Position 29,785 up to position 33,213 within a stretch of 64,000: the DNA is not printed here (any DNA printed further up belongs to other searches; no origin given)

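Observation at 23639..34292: Type II secretion-like locus with gspF and eight prepilin-like genes but no ATPase, secretin or prepilin peptidase nearby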

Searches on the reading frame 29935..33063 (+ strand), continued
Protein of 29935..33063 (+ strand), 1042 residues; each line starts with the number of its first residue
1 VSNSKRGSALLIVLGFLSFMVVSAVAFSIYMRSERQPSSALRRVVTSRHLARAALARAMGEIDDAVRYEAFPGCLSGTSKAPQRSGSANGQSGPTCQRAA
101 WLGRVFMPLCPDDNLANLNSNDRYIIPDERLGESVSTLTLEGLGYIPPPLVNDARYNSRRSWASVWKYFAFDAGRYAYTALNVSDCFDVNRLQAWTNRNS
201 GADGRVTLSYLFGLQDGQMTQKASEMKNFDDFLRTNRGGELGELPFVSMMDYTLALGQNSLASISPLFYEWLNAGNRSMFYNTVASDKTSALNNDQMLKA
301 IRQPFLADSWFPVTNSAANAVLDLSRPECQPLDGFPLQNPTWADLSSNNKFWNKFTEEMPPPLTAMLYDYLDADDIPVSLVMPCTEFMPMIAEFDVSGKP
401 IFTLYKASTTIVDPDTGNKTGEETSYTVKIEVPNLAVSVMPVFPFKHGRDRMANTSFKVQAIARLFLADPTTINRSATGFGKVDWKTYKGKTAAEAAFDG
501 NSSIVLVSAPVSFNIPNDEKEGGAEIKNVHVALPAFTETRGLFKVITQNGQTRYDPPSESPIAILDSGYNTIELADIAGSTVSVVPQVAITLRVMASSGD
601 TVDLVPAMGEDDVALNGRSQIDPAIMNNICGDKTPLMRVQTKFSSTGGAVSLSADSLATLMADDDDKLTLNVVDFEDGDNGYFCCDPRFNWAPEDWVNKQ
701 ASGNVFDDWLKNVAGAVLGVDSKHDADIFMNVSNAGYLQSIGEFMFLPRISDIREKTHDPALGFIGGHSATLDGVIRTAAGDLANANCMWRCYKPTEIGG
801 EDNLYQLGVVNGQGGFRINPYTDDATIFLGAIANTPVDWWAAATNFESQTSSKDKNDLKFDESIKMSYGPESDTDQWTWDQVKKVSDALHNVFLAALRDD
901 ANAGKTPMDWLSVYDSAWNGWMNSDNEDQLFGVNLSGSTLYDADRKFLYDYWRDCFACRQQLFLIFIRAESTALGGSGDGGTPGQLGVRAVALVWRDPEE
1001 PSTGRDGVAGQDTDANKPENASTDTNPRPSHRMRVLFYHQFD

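Call 33: predict_structure(alignment_id=A1)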
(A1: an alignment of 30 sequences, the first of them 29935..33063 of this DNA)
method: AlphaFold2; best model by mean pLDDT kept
length: 1042 residues; sequences in the alignment: 30
mean_pLDDT: 74.3   pTM: 0.74
mean pLDDT of the five models: 74.3, 69.3, 65.9, 61.4, 52.2
residues with pLDDT >= 90: 167; 70-90: 528; 50-70: 221; < 50: 126
segments of 3 or more residues with pLDDT < 50: 1-7, 31-38, 40-42, 76-94, 238-251, 275-290, 312-319, 755-763, 765-767, 845-857, 975-985, 1018-1024
pLDDT, mean of each block of 10 residues (from residue 1): 41 62 55 43 62 88 73 52 41 54 76 62 74 79 68 75 85 82 74 75 76 68 79 61 45 53 52 46 44 54 53 46 80 71 72 73 81 80 87 93 91 84 91 93 85 86 93 90 82 87 92 84 87 94 88 87 89 81 89 89 89 67 74 89 81 86 82 83 91 90 83 88 84 79 73 46 48 87 84 66 67 73 80 86 55 51 85 85 92 79 71 85 83 84 87 83 87 46 57 81 59 53 55 81 66
secondary structure, 60 per line:
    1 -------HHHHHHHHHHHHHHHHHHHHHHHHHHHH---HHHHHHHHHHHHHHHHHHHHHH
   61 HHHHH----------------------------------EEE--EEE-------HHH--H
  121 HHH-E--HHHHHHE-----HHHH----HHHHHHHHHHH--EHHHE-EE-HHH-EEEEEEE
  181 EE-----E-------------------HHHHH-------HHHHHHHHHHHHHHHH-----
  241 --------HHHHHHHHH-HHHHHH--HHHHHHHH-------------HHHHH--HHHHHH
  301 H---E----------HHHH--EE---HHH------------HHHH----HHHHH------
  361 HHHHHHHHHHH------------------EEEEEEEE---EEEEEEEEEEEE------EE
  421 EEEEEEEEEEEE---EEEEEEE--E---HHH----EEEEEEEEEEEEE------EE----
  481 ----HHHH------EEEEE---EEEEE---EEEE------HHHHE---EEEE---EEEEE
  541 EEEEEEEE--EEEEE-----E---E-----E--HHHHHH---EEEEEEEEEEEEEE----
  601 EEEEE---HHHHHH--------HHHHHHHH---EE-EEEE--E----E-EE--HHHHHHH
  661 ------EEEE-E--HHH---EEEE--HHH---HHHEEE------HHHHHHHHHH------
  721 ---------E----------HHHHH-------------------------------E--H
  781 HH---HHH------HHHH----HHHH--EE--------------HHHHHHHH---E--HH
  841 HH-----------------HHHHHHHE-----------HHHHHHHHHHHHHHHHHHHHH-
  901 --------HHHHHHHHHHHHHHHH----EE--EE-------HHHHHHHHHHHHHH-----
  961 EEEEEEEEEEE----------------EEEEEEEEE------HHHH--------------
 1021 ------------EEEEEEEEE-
elements in order (helices of 4 or more, strands of 3 or more residues): H8-35 H39-65 E100-102 E105-107 H120-123 H128-133 H140-143 H148-158 E174-182 H208-212 H220-235 H249-257 H259-264 H267-274 H288-292 H295-301 H316-319 H342-345 H350-354 H361-371 E390-397 E401-412 E419-432 E436-442 E456-468 H485-488 E495-499 E503-507 E511-514 H521-524 E529-532 E536-548 E551-555 H574-579 E583-596 E601-605 H609-614 H623-630 E637-640 H654-660 E667-670 E681-684 E696-698 H705-714 H741-745 H795-798 H803-806 H825-832 H839-842 H860-866 H879-899 H909-924 H942-955 E961-971 E988-996 H1003-1006 E1033-1041

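Call 63: find_related_loci(query=L002:18719-20413:+, collection=metagenome_contigs, flank=10000)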
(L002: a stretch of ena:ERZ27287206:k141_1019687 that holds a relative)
Query L002:18719-20413:+ (565 aa) in metagenome_contigs; peptide patterns used: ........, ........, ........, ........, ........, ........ (x = any residue, [..] = any of these).
600 stretches matched a pattern (row limit reached: there are more); 592 encode a relative of the query (tblastn E <= 1e-3); the best 80 are kept; 80 distinct loci.
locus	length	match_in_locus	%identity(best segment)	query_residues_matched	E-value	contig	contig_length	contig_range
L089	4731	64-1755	85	1-564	0e+0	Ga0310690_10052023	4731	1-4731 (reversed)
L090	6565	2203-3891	82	1-565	0e+0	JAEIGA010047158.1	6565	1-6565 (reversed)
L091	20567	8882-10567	79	1-565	0e+0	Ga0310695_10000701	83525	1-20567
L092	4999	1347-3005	79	11-565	0e+0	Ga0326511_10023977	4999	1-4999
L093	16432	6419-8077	79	11-565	0e+0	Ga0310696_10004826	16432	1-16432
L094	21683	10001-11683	76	1-563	0e+0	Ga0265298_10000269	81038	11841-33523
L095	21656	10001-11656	70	11-565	0e+0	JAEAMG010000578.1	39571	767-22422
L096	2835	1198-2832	71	11-558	0e+0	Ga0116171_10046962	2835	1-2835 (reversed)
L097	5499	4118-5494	78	1-459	0e+0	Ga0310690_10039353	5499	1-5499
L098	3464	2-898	90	267-565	0e+0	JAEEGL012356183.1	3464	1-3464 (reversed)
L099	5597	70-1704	44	26-563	3e-149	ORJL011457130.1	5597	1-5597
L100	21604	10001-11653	72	11-564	0e+0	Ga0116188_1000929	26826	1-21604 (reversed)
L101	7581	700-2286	44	41-565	1e-147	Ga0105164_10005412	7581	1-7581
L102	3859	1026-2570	45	50-565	1e-149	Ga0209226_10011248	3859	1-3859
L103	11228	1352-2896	45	50-565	3e-144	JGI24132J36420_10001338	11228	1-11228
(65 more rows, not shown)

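Call 67: search_protein_families(library=pfam, proteins=[L091:19047-20243:-, L091:18400-19050:-, L091:17804-18403:-, L091:15253-17466:-, L091:11998-15249:-, L091:7134-8795:+, L095:16968-18365:+, L095:18362-19111:+, L095:15574-16800:+, L095:12905-13354:+], max_evalue=0.01)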
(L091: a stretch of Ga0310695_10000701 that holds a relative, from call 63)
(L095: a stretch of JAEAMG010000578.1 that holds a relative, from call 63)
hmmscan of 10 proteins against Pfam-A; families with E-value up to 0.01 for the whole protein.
L091:19047-20243:- (398 aa): 1 family
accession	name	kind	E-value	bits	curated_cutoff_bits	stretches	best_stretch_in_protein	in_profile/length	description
PF11104.14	PilM_2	-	3.2e-05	23.4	27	1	307-391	248-337/340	Type IV pilus assembly protein PilM;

L091:18400-19050:- (216 aa): 0 families

L091:17804-18403:- (199 aa): 1 family
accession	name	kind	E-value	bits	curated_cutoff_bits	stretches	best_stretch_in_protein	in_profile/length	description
PF10741.14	T2SSM_b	-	0.0025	18.1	21.7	1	134-182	46-96/111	Type II secretion system (T2SS), protein M subtype b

L091:15253-17466:- (737 aa): 3 families
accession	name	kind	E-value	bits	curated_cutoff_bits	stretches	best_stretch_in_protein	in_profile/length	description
PF00263.26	Secretin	-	4.3e-31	108.2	27.5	1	422-610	1-165/169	Bacterial type II and III secretion system protein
PF03958.22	Secretin_N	-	1.4e-05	25.6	28.2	1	210-279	1-69/69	Bacterial type II/III secretion system short domain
PF07660.19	STN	-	0.00067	19.9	28.4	1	155-200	5-50/52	Secretin and TonB N terminus short domain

L091:11998-15249:- (1083 aa): 2 families
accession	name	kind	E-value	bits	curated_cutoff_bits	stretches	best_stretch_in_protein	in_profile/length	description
PF13306.12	LRR_5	-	4.4e-53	179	27.7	4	419-494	15-89/127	BspA type Leucine rich repeat region (6 copies)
PF13855.12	LRR_8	-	7.1e-08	32.5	27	0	426-468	13-56/61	Leucine rich repeat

L091:7134-8795:+ (553 aa): 2 families
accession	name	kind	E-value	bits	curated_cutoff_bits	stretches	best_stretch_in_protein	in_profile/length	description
PF12799.13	LRR_4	-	0.00011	22.8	27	0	221-256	1-39/44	Leucine Rich repeats (2 copies)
PF23598.1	LRR_14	-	0.00011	21.5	40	1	128-279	116-248/353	Leucine-rich repeat region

L095:16968-18365:+ (465 aa): 1 family
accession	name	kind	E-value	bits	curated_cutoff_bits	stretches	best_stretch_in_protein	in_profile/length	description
PF05137.18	PilN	-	0.0015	18.9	22.8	1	391-458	7-77/78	Fimbrial assembly protein (PilN)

L095:18362-19111:+ (249 aa): 2 families
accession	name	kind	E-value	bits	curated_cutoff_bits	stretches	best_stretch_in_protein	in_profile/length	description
PF04350.18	PilO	-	0.00019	22.1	22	1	37-139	7-107/145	Pilus assembly protein, PilO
PF04612.17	T2SSM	-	0.0014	19.3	27.8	1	3-109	10-106/160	Type II secretion system (T2SS), protein M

L095:15574-16800:+ (408 aa): 3 families
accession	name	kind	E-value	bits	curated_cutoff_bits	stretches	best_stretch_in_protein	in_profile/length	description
PF21687.3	T2SSK_1st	-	2e-18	67.5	26.2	1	126-215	1-95/107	Type II secretion system (T2SS), protein K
PF12836.13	HHH_3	-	3.7e-05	24.2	27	1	246-277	5-36/65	Helix-hairpin-helix motif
PF03934.19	T2SSK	-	0.0027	18.5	24.2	0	247-277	1-32/63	Type II secretion system (T2SS), protein K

L095:12905-13354:+ (149 aa): 2 families
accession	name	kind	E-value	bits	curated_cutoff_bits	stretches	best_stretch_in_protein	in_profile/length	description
PF08334.16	T2SSG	-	1e-12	48.5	21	1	55-148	1-106/108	Type II secretion system (T2SS), protein G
PF07963.17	N_methyl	-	5.5e-05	23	21.2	1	29-52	3-26/27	Prokaryotic N-terminal methylation motif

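Call 72: search_protein_families(library=pfam, proteins=[L036:52-1389:+, L036:1245-2126:+, L036:2008-3804:+, L036:3869-5242:+, L094:723-1997:+, L094:2713-4599:+, L094:2000-2767:+, L002:20584-20943:+, L091:10258-11988:+, L093:8014-9498:+], max_evalue=0.01)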
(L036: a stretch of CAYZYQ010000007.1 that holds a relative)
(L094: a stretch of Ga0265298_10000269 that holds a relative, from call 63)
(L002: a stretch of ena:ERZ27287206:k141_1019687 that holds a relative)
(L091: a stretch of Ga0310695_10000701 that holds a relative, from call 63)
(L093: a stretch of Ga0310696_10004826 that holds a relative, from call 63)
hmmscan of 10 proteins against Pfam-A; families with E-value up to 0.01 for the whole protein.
L036:52-1389:+ (445 aa): 1 family
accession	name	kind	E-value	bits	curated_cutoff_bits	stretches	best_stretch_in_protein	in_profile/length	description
PF00263.26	Secretin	-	1e-35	123.2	27.5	1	198-415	2-169/169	Bacterial type II and III secretion system protein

L036:1245-2126:+ (293 aa): 1 family
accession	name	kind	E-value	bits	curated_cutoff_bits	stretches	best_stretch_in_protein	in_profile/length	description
PF01121.26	CoaE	-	1.4e-43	149.1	27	1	54-234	3-177/180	Dephospho-CoA kinase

L036:2008-3804:+ (598 aa): 2 families
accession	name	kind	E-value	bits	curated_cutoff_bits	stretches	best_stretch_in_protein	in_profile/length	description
PF07497.18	Rho_RNA_bind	-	6.3e-27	93.6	27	1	232-304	2-72/73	Rho termination factor, RNA-binding domain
PF00006.31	ATP-synt_ab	-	2e-26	93.4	29.5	1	336-540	2-211/213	ATP synthase alpha/beta family, nucleotide-binding domain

L036:3869-5242:+ (457 aa): 1 family
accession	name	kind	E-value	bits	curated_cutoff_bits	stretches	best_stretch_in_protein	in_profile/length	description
PF00482.28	T2SSF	-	9.7e-64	213.4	25.2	2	321-443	1-125/125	Type II secretion system (T2SS), protein F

L094:723-1997:+ (424 aa): 1 family
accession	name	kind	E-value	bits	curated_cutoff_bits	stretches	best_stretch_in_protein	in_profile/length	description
PF00482.28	T2SSF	-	4.7e-40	136.9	25.2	2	79-198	1-119/125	Type II secretion system (T2SS), protein F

L094:2713-4599:+ (628 aa): 6 families
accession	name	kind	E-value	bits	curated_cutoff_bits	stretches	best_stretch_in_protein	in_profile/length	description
PF00437.27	T2SSE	-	2.5e-106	355.9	24.9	1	217-614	10-368/370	Type II/IV secretion system protein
PF13191.12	AAA_16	-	0.00011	23.2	32.6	1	346-412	11-64/167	AAA ATPase domain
PF13555.12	AAA_29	-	0.00068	19.8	27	0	358-387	21-49/61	P-loop containing region of AAA domain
PF13086.12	AAA_11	-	0.0022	18.2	27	0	344-387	3-45/257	AAA domain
PF20720.3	nSTAND3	-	0.003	17.7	27.2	1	358-403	16-59/155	Novel STAND NTPase 3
PF13401.12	AAA_22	-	0.0039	17.9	27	0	358-394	4-33/130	AAA domain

L094:2000-2767:+ (255 aa): 0 families

L002:20584-20943:+ (119 aa): 0 families

L091:10258-11988:+ (576 aa): 9 families
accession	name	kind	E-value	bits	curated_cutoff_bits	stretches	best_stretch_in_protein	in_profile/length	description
PF04552.19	Sigma54_DBD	-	2.7e-52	177.2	22.8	1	418-575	2-159/160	Sigma-54, DNA binding domain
PF04963.19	Sigma54_CBD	-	1.6e-47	162.1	22.9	1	214-403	4-185/185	Sigma-54 factor, core binding domain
PF00309.25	Sigma54_AID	-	1.6e-13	50.7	23.8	1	112-155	2-45/46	Sigma-54 factor, Activator interacting domain (AID)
PF12802.13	MarR_2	-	0.00039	21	27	1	465-487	18-42/61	MarR family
PF01047.28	MarR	-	0.00078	19.7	24.6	0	464-487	16-39/59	MarR family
PF00356.27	LacI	-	0.0022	18.2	27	1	467-489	1-23/46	Bacterial regulatory proteins, lacI family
PF09339.16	HTH_IclR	-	0.0032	17.6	22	0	464-485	17-38/52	IclR helix-turn-helix domain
PF12840.13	HTH_20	-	0.0047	17.3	27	0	461-487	14-40/51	Helix-turn-helix domain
PF13545.12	HTH_Crp_2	-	0.0078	16.6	27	0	464-487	21-44/70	Crp-like helix-turn-helix domain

L093:8014-9498:+ (494 aa): 4 families
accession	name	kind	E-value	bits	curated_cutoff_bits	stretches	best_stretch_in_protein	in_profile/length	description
PF04552.19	Sigma54_DBD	-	2.6e-50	170.7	22.8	1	335-493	2-160/160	Sigma-54, DNA binding domain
PF04963.19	Sigma54_CBD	-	2.2e-43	148.6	22.9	1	132-320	6-185/185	Sigma-54 factor, core binding domain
PF00309.25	Sigma54_AID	-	0.00017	21.8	23.8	1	33-75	3-45/46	Sigma-54 factor, Activator interacting domain (AID)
PF24388.1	Permuted_GreAB-C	-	0.0081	16.2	27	0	429-459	3-33/54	Permuted GreAB-C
